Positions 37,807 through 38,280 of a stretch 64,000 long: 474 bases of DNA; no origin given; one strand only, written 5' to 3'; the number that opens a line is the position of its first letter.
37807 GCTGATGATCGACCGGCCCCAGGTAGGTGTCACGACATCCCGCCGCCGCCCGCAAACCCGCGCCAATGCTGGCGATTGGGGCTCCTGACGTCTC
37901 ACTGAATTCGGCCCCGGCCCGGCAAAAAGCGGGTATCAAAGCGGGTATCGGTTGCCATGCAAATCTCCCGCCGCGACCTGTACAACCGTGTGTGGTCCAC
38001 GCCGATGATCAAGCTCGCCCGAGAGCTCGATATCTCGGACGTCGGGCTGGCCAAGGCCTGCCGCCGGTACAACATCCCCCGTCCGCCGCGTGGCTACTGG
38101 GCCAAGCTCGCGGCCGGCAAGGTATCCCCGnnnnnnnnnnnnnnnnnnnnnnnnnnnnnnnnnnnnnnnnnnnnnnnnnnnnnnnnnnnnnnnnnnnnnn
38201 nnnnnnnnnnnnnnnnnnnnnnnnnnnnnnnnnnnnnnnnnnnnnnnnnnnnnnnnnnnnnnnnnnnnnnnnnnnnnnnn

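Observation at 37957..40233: Two large convergent orphan ORFs (372 and 360 aa) are the only intact cargo of the island; best candidate for an undescribed function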

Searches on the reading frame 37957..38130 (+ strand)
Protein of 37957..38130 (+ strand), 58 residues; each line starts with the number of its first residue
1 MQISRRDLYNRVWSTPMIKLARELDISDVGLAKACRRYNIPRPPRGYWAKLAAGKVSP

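Call 81: search_solved_structures(query=A5, max_evalue=10, show_alignments=2)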
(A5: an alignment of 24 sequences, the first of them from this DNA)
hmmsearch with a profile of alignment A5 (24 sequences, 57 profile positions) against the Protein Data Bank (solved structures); distinct sequences matched with E-value up to 10: 26.
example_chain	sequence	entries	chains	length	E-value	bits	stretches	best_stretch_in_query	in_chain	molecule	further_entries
2kpj_A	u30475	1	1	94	0.048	16.4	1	17-42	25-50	SOS-response transcriptional repressor, LexA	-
6n4v_Af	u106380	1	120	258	0.055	16.2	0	9-32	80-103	Coat protein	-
5li0_T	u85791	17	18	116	0.28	13.9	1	4-40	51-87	50S ribosomal protein L20 | Large ribosomal subunit protein bL20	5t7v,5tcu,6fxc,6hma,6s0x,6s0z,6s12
1i1g_A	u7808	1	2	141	0.29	13.9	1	15-37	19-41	TRANSCRIPTIONAL REGULATOR LRPA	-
4wce_N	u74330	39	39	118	0.3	13.9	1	4-40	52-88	50S ribosomal protein L20 | Large ribosomal subunit protein bL20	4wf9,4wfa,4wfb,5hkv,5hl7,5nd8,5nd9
5n9m_A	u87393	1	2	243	0.48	13.2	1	20-42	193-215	Cobyric acid synthase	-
6gs2_A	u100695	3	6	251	0.5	13.1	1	20-42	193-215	SA1707 protein | Lipid II isoglutaminyl synthase (glutamine-hydrolyzing) subunit GatD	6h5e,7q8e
7oyc_E1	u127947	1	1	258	0.56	13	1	3-34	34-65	60S ribosomal protein L6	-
4yxy_A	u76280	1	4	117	0.78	12.5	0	17-36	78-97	dTor_9x31L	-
7bqb_A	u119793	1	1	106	0.85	12.4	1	15-37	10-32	NF6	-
5i41_B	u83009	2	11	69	0.91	12.3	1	17-42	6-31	Chromosome-anchoring protein RacA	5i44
5wdt_Q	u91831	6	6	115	1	12.2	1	4-39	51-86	50S ribosomal protein L20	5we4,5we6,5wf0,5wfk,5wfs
4v4v_BO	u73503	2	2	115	1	12.1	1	4-39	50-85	50S RIBOSOMAL PROTEIN L20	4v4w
6rpr_G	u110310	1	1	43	1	12.1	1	25-44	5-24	LEM domain of emerin mutant T43I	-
23wi_Q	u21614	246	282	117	1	12.1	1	4-39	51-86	50S ribosomal protein L20 | 50S ribosomal protein bL20 | Large ribosomal subunit protein bL20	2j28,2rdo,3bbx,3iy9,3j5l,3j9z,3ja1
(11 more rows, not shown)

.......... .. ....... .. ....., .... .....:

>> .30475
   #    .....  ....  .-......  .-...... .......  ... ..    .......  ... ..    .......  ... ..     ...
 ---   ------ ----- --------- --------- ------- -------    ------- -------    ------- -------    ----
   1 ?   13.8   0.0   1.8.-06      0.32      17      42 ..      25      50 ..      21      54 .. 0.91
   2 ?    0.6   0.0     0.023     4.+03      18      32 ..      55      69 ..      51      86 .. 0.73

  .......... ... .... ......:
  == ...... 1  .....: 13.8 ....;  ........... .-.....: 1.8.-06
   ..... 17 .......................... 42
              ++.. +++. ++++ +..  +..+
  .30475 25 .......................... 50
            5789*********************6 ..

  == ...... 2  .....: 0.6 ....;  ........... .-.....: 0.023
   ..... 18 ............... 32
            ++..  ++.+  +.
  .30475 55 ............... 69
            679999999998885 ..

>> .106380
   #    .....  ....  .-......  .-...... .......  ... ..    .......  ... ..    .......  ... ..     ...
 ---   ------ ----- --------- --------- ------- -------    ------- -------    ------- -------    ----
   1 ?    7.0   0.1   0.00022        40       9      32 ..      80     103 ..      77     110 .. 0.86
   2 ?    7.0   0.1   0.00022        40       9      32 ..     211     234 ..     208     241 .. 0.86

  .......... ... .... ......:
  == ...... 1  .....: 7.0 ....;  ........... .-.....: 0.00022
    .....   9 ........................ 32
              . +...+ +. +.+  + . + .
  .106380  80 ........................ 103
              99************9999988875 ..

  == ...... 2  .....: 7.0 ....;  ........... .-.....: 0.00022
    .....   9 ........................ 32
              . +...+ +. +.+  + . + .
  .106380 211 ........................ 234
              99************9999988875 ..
